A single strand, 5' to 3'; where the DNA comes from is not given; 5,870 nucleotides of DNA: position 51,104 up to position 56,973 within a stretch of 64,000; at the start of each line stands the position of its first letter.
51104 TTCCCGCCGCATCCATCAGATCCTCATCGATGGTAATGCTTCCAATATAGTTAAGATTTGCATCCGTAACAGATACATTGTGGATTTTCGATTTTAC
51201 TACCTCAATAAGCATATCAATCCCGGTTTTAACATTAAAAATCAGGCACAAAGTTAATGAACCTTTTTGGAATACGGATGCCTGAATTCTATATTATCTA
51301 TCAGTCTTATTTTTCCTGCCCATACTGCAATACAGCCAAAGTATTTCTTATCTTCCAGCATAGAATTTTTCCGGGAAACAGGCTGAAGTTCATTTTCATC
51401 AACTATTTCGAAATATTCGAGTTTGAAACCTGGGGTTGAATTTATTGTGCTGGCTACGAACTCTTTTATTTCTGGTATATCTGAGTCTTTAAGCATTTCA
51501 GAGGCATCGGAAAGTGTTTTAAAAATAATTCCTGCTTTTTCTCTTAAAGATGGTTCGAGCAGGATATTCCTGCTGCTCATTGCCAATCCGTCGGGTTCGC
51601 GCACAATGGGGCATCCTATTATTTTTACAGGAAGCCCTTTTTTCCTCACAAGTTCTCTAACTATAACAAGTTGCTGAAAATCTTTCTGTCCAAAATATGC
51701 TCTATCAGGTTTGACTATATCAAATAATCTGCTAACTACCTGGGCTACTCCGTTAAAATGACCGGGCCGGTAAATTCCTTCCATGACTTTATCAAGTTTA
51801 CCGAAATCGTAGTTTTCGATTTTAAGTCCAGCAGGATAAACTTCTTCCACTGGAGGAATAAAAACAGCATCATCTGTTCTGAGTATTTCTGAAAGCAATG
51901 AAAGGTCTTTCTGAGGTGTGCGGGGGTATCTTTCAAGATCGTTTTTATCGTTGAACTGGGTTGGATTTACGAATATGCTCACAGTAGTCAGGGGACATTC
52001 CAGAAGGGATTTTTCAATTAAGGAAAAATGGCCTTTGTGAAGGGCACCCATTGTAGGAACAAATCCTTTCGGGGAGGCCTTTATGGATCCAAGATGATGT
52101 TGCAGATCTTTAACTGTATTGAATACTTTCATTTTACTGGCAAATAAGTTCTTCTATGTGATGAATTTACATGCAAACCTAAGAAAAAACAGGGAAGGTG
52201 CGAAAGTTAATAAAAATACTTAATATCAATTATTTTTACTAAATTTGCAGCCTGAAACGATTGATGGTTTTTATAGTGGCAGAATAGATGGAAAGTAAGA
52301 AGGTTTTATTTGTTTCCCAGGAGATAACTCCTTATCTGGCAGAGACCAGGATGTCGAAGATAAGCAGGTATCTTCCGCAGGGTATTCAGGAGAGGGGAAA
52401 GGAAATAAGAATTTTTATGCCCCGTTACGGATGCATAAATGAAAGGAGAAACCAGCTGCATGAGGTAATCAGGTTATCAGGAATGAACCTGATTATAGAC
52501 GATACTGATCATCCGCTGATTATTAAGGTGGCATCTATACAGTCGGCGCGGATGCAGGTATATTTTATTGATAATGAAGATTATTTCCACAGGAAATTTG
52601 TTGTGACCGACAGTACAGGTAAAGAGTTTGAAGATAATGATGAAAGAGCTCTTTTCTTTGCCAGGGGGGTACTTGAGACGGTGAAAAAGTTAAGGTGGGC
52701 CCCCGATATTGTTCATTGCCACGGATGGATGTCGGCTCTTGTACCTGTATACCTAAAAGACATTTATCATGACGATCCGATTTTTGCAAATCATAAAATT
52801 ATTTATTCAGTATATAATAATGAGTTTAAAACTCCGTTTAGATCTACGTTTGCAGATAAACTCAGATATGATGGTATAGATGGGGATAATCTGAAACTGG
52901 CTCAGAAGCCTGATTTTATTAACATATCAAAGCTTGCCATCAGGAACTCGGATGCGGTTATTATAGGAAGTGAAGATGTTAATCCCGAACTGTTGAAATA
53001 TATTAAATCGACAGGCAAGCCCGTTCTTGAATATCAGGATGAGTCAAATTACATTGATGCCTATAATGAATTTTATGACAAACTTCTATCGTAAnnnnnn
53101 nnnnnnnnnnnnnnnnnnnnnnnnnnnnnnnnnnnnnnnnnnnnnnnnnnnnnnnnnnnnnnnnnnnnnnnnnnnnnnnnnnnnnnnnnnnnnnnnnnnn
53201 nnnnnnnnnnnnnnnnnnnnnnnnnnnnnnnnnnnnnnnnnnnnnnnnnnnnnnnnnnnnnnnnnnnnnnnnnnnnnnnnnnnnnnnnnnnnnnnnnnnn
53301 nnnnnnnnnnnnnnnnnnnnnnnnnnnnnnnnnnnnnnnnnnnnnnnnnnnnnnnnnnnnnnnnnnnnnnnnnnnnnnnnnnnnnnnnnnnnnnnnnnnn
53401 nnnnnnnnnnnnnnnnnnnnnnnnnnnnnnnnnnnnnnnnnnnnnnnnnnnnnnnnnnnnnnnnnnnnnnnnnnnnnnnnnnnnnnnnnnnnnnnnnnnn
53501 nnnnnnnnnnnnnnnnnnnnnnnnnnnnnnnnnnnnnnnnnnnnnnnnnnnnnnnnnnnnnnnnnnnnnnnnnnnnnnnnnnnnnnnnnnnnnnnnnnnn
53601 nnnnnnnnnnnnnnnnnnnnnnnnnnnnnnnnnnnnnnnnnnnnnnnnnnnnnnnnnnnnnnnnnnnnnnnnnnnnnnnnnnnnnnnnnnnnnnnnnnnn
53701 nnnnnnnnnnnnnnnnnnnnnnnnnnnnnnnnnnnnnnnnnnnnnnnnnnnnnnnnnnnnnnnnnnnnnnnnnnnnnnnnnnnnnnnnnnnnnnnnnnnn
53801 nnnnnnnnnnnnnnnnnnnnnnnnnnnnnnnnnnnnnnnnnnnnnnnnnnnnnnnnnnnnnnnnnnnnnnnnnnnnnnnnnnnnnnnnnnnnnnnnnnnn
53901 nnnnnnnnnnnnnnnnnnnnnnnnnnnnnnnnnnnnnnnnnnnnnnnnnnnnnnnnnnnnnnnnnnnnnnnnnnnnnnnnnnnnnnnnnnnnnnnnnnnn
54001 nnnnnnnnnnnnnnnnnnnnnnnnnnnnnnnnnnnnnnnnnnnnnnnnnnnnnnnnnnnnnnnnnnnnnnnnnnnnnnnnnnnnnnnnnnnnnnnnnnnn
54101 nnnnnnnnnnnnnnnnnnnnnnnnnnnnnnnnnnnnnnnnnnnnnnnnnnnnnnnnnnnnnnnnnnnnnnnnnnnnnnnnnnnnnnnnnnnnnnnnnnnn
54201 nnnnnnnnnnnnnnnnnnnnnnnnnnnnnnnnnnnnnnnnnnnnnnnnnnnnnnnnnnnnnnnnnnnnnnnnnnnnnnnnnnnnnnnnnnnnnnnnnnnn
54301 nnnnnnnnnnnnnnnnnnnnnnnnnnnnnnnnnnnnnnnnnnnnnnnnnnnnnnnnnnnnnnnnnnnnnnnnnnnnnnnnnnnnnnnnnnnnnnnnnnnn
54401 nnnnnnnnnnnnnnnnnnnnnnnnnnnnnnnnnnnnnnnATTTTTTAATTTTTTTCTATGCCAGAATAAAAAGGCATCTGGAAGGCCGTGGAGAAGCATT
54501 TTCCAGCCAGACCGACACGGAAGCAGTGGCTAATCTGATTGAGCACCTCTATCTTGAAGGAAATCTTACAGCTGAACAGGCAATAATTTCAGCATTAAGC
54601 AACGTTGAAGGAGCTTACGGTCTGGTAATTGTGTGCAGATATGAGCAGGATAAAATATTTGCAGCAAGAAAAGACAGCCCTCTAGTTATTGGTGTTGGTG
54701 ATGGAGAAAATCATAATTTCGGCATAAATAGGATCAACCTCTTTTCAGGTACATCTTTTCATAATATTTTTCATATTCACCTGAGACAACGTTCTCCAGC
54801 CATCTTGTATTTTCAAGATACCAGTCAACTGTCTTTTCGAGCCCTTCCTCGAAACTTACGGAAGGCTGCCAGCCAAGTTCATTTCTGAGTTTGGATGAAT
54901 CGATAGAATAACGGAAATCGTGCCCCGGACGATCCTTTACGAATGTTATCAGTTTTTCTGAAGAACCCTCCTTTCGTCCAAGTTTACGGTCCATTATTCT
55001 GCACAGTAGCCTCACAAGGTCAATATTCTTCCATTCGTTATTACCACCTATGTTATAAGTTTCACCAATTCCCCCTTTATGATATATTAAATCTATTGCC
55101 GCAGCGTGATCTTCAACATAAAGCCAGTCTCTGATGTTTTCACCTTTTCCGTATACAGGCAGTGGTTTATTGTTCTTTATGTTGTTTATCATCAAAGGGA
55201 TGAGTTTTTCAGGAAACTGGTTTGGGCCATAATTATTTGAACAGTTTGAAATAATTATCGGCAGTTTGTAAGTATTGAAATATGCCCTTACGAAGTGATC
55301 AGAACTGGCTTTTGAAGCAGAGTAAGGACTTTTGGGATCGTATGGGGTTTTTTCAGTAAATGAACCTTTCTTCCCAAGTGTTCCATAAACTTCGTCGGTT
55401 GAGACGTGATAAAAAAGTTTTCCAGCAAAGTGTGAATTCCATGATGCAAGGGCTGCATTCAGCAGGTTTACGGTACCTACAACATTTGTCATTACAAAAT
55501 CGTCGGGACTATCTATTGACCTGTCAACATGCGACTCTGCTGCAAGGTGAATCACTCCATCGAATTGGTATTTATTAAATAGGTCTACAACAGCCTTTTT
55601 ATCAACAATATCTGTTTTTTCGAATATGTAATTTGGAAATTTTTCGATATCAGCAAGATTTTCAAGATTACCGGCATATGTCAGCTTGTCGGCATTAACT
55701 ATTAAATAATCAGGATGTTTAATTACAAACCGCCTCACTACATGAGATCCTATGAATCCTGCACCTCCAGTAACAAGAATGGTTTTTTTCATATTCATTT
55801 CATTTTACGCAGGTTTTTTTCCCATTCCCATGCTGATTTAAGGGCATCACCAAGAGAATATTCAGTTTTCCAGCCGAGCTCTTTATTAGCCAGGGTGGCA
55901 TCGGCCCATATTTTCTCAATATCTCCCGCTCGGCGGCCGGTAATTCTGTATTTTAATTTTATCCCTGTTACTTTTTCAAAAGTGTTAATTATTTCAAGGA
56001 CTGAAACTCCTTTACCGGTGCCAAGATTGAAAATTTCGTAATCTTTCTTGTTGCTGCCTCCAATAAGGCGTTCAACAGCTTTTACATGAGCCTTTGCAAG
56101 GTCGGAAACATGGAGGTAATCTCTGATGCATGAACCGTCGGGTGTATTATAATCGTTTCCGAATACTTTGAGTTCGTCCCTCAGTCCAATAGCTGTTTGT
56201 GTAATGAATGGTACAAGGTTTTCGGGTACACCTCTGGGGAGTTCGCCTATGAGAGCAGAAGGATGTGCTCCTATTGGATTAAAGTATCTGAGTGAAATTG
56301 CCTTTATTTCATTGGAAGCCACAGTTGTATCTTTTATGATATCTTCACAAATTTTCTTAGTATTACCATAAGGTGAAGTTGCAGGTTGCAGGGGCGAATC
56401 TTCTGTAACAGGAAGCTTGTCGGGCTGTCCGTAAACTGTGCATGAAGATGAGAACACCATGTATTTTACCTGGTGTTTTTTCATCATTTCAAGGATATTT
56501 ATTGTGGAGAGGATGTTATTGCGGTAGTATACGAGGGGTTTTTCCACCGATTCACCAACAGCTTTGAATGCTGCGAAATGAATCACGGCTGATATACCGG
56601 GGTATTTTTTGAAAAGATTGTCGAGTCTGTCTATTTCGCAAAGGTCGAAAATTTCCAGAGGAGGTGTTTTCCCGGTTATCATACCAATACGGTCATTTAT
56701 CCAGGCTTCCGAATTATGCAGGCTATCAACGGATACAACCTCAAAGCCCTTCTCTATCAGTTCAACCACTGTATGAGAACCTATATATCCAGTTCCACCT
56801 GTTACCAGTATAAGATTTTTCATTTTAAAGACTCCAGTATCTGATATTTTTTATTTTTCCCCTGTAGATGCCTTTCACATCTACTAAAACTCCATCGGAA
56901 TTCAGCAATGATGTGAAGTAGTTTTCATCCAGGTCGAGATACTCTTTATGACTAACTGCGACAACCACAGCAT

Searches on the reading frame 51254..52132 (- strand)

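Call 97: search_protein_families(library=pfam, proteins=[window:51254-52132:-], max_evalue=0.00001)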
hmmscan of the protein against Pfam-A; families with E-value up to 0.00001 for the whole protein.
window:51254-52132:- (292 aa): 1 family
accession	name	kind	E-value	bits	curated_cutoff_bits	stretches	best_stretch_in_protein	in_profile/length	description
PF02569.21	Pantoate_ligase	-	3.7e-91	305.5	20.7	1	2-281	1-267/268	Pantoate-beta-alanine ligase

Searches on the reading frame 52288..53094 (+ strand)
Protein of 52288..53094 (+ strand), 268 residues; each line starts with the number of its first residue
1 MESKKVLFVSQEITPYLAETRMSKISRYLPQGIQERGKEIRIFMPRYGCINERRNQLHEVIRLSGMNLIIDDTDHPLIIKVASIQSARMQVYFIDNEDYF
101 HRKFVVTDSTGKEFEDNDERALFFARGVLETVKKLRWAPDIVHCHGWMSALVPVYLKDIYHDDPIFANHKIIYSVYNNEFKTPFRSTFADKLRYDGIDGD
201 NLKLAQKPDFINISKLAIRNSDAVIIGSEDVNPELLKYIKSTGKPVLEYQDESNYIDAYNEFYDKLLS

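Call 97: search_protein_families(library=pfam, proteins=[window:52288-53094:+], max_evalue=0.00001)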
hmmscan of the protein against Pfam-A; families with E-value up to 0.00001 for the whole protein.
window:52288-53094:+ (268 aa): 1 family
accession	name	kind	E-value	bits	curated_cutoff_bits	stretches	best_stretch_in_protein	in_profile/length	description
PF08323.17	Glyco_transf_5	-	1.1e-53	182.9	22.7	1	5-237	1-226/239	Starch synthase catalytic domain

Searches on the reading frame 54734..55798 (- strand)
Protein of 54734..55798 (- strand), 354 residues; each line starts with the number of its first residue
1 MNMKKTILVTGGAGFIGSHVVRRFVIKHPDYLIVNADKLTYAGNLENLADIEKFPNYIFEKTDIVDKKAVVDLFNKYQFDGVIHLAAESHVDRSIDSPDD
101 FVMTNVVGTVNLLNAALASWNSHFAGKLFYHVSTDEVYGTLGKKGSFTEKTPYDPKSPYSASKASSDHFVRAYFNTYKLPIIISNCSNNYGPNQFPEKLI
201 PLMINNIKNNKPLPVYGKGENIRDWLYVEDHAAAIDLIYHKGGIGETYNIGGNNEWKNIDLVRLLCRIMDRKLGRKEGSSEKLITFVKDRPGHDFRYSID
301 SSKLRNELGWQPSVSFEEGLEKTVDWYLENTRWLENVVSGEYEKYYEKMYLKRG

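Call 97: search_protein_families(library=pfam, proteins=[window:54734-55798:-], max_evalue=0.00001)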
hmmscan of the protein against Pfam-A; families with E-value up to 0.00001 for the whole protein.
window:54734-55798:- (354 aa): 7 families
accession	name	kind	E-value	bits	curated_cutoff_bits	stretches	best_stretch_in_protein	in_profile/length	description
PF16363.11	GDP_Man_Dehyd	-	9.4e-95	318.3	27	1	8-323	1-332/332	GDP-mannose 4,6 dehydratase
PF01370.27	Epimerase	-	2.8e-67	227.1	20.9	1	7-251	1-240/240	NAD dependent epimerase/dehydratase family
PF01073.25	3Beta_HSD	-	2.8e-16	59.8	22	1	8-235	1-225/280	3-beta hydroxysteroid dehydrogenase/isomerase family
PF04321.23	RmlD_sub_bind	-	1.7e-15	57.3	27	1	6-177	2-143/287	RmlD substrate binding domain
PF02719.21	Polysacc_synt_2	-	8.5e-15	55.1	20.2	1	7-120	1-119/293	Polysaccharide biosynthesis protein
PF07993.18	NAD_binding_4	-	5.2e-12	45.9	20.1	1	9-188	1-206/258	Male sterility protein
PF00106.31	adh_short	-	1.2e-06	28.6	26.6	0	5-175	1-165/195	short chain dehydrogenase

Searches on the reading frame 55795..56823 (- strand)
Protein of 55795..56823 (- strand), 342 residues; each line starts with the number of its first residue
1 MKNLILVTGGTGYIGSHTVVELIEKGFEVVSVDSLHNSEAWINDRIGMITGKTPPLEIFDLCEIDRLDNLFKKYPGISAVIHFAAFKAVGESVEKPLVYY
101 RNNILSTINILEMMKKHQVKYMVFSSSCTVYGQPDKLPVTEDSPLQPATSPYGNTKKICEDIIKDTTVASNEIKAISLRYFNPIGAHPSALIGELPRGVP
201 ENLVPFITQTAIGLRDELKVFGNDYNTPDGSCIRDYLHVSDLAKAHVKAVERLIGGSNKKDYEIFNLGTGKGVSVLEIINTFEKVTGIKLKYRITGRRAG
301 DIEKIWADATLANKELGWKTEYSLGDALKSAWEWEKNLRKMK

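Call 97: search_protein_families(library=pfam, proteins=[window:55795-56823:-], max_evalue=0.00001)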
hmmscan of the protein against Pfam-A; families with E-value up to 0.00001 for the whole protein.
window:55795-56823:- (342 aa): 7 families
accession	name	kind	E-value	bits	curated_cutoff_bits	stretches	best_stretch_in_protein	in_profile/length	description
PF16363.11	GDP_Man_Dehyd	-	8.3e-52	177.1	27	1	6-329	1-330/332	GDP-mannose 4,6 dehydratase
PF01370.27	Epimerase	-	4.7e-51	174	20.9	1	5-264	1-239/240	NAD dependent epimerase/dehydratase family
PF01073.25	3Beta_HSD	-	2.3e-17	63.4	22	1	6-254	1-233/280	3-beta hydroxysteroid dehydrogenase/isomerase family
PF02719.21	Polysacc_synt_2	-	1.1e-14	54.8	20.2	1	5-187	1-175/293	Polysaccharide biosynthesis protein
PF04321.23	RmlD_sub_bind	-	4e-10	39.7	27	1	5-166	3-139/287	RmlD substrate binding domain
PF07993.18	NAD_binding_4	-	2.5e-07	30.6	20.1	0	77-166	89-191/258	Male sterility protein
PF13460.12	NAD_binding_10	-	2.5e-06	27.9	27.2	0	9-165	1-133/184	NAD(P)H-binding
